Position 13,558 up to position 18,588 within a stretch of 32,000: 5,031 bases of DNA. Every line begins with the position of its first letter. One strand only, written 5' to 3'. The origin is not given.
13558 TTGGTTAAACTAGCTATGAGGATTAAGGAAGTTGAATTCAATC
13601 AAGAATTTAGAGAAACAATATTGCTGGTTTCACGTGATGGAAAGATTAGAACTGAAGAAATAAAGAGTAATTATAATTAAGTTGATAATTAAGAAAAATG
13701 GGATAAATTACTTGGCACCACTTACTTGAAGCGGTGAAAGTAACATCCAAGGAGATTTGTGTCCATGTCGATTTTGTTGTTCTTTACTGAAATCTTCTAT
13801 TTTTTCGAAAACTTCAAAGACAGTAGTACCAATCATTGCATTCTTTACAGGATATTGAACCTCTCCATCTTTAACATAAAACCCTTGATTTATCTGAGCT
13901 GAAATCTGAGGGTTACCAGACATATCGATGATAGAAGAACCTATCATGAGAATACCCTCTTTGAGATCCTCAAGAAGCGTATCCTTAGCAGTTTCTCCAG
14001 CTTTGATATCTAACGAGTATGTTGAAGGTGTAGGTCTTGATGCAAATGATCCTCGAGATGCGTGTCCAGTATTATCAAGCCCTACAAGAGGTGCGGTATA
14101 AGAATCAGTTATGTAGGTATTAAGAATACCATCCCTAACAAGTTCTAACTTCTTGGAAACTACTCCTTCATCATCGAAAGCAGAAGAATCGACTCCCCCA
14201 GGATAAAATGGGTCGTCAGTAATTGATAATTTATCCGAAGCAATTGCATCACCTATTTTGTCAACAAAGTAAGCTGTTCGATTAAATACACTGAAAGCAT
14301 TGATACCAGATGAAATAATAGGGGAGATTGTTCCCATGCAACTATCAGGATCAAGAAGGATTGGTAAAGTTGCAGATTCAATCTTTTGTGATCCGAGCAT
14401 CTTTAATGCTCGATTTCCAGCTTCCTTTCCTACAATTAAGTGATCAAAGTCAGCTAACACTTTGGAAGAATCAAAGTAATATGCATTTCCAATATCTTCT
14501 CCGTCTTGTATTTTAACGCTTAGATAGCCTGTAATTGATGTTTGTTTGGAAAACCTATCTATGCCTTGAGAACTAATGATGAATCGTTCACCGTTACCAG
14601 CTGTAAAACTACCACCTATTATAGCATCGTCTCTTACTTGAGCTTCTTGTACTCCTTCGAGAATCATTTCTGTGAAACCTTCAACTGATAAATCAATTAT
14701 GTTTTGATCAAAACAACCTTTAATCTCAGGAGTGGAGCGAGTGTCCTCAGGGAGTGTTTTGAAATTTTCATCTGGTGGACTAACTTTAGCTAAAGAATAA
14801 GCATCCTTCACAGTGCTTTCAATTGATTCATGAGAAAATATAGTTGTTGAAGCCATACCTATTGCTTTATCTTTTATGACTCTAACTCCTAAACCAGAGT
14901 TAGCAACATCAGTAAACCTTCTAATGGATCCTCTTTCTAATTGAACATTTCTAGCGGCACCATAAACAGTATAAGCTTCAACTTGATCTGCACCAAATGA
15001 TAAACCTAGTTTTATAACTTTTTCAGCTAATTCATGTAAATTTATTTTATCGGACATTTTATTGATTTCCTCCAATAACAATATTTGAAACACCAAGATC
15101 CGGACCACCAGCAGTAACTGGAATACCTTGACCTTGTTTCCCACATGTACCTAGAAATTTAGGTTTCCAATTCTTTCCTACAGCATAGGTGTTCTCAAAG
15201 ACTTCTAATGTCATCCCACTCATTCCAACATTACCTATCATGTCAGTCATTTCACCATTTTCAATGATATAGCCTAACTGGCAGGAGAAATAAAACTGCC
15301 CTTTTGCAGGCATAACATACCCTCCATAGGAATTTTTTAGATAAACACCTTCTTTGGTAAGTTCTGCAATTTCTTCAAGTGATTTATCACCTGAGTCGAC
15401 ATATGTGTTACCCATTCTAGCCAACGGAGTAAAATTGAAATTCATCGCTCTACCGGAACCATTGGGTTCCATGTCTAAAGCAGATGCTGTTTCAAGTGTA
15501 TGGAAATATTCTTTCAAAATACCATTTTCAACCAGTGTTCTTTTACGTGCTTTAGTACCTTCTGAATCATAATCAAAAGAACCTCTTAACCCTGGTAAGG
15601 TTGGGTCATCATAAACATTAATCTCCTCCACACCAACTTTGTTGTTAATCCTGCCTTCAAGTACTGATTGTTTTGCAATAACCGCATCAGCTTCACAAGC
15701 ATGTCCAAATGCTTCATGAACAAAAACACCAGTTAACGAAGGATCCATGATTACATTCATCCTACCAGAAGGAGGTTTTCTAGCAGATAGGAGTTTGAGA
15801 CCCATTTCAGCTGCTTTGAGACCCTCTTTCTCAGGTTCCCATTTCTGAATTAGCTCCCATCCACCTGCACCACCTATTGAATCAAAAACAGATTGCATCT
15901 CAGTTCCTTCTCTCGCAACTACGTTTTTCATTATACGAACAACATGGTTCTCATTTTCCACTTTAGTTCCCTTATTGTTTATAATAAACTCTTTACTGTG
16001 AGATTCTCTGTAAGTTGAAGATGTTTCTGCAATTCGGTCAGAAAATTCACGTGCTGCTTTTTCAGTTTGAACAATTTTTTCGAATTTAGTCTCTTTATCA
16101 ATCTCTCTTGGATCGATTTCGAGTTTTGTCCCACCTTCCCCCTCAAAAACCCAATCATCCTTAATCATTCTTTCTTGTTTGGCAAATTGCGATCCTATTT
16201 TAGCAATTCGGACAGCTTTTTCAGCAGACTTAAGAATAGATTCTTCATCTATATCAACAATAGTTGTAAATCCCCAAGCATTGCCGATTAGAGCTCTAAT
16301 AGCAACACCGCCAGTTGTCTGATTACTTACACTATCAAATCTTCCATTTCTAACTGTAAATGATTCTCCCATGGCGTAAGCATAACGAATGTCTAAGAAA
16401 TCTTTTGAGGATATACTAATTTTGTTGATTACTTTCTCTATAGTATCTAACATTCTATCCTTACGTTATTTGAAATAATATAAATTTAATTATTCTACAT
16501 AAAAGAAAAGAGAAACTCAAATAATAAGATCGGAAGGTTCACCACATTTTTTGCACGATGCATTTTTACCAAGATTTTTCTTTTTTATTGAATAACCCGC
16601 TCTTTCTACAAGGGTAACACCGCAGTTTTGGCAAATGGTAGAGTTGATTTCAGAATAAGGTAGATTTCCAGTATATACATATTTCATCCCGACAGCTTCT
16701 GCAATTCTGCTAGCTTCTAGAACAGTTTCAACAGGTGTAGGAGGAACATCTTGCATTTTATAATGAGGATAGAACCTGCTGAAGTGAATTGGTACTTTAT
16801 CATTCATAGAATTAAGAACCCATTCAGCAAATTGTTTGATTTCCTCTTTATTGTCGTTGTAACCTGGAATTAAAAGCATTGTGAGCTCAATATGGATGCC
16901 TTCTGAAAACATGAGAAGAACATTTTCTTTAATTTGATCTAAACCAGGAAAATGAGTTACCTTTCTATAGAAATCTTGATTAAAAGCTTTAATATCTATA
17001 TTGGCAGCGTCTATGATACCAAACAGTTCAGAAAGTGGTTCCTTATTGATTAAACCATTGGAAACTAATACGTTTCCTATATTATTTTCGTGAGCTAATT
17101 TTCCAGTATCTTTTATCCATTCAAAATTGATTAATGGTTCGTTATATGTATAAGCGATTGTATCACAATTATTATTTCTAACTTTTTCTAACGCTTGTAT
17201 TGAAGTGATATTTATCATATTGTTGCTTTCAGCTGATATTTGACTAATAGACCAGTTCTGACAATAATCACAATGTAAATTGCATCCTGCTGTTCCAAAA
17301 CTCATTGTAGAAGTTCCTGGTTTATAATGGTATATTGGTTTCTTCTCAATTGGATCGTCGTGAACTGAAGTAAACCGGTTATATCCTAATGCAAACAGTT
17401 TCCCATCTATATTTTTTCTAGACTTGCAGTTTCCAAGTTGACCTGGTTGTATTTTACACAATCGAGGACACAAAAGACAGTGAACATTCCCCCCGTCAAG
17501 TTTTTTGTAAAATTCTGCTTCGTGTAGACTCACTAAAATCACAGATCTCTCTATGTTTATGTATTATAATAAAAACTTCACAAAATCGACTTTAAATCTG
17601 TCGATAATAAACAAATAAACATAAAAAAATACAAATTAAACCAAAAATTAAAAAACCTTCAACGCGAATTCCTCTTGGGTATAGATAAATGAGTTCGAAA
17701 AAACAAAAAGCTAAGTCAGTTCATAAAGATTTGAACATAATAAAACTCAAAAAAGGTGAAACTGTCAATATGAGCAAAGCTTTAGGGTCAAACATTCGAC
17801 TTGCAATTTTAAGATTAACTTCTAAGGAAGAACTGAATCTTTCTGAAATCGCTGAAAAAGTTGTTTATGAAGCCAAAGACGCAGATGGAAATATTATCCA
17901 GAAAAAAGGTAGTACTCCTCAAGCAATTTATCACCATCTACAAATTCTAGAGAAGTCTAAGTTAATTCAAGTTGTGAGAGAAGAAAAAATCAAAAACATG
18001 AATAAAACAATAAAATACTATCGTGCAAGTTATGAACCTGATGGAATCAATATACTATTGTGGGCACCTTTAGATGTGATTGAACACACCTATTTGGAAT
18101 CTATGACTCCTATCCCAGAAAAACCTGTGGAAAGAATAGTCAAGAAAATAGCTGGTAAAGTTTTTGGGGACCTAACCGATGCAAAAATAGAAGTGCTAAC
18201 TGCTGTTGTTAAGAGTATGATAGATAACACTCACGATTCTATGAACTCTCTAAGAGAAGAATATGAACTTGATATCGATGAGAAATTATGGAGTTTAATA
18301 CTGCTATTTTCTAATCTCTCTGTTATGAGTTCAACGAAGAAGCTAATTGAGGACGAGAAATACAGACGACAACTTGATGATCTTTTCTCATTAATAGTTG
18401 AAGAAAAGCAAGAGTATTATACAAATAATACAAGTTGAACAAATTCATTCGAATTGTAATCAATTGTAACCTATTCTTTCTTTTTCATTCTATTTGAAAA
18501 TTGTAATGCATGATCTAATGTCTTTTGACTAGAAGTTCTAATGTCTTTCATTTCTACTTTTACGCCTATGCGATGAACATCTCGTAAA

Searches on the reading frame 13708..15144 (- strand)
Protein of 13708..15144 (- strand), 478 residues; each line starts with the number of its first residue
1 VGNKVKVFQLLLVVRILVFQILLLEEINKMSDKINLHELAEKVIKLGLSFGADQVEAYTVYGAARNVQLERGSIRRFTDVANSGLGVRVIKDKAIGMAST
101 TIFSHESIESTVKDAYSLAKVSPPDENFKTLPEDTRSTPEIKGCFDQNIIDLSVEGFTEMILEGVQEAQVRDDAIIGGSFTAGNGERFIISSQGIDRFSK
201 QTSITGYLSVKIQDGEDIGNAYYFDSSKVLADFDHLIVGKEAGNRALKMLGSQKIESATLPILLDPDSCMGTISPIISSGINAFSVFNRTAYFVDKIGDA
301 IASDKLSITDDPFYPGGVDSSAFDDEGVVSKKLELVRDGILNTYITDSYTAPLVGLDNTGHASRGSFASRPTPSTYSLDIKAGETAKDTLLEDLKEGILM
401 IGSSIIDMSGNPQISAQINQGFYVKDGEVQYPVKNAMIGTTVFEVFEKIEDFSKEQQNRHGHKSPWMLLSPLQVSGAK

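Call 22: search_protein_families(library=pfam, proteins=[window:13708-15144:-], max_evalue=0.001)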
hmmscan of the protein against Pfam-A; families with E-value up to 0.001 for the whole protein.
window:13708-15144:- (478 aa): 3 families
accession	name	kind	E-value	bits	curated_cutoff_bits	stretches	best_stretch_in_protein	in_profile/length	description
PF19289.4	PmbA_TldD_3rd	-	6.2e-50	169.8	22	1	259-476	3-220/220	PmbA/TldA metallopeptidase C-terminal domain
PF19290.4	PmbA_TldD_2nd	-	2e-10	41.5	20.9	1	150-250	4-109/109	PmbA/TldA metallopeptidase central domain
PF01523.21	PmbA_TldD_1st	-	2.1e-10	41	20.9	1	55-119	1-65/65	PmbA/TldA metallopeptidase domain 1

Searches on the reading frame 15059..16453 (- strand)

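Call 22: search_protein_families(library=pfam, proteins=[window:15059-16453:-], max_evalue=0.001)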
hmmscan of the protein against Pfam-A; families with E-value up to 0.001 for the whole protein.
window:15059-16453:- (464 aa): 3 families
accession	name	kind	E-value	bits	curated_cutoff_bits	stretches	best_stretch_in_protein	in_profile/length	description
PF19289.4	PmbA_TldD_3rd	-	7e-61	205.6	22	1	229-462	1-220/220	PmbA/TldA metallopeptidase C-terminal domain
PF19290.4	PmbA_TldD_2nd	-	8.5e-14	52.4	20.9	1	114-219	2-106/109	PmbA/TldA metallopeptidase central domain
PF01523.21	PmbA_TldD_1st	-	2.4e-12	47.3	20.9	1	21-84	2-65/65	PmbA/TldA metallopeptidase domain 1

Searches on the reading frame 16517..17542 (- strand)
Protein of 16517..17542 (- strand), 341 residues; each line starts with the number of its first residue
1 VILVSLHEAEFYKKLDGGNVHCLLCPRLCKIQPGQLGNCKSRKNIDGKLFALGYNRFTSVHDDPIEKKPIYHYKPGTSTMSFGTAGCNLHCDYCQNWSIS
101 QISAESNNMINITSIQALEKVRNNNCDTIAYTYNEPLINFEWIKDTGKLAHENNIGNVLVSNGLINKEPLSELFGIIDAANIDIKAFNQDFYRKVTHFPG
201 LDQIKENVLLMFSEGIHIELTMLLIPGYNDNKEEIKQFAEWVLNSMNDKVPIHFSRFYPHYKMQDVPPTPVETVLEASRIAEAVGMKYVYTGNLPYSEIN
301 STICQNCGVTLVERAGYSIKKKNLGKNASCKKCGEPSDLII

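Call 22: search_protein_families(library=pfam, proteins=[window:16517-17542:-], max_evalue=0.001)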
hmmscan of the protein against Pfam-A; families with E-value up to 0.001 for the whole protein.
window:16517-17542:- (341 aa): 2 families
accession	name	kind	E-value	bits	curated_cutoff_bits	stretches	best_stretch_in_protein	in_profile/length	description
PF04055.27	Radical_SAM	-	1.5e-19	71.2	29.5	1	84-238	4-165/166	Radical SAM superfamily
PF13353.11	Fer4_12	-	0.0002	22.1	22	1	76-171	5-99/137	4Fe-4S single cluster domain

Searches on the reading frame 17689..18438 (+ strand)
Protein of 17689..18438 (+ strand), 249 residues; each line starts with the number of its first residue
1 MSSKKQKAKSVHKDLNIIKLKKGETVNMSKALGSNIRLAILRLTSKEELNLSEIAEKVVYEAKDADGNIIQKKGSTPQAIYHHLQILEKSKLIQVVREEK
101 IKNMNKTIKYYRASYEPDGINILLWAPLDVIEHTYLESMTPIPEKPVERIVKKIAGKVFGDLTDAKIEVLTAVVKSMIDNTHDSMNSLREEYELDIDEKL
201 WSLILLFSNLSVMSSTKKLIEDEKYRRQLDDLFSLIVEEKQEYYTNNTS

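Call 22: search_protein_families(library=pfam, proteins=[window:17689-18438:+], max_evalue=0.001)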
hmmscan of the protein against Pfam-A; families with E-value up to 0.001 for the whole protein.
window:17689-18438:+ (249 aa): 1 family
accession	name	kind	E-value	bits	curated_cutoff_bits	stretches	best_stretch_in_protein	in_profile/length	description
PF12840.13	HTH_20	-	1.1e-06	29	27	1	33-96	2-51/51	Helix-turn-helix domain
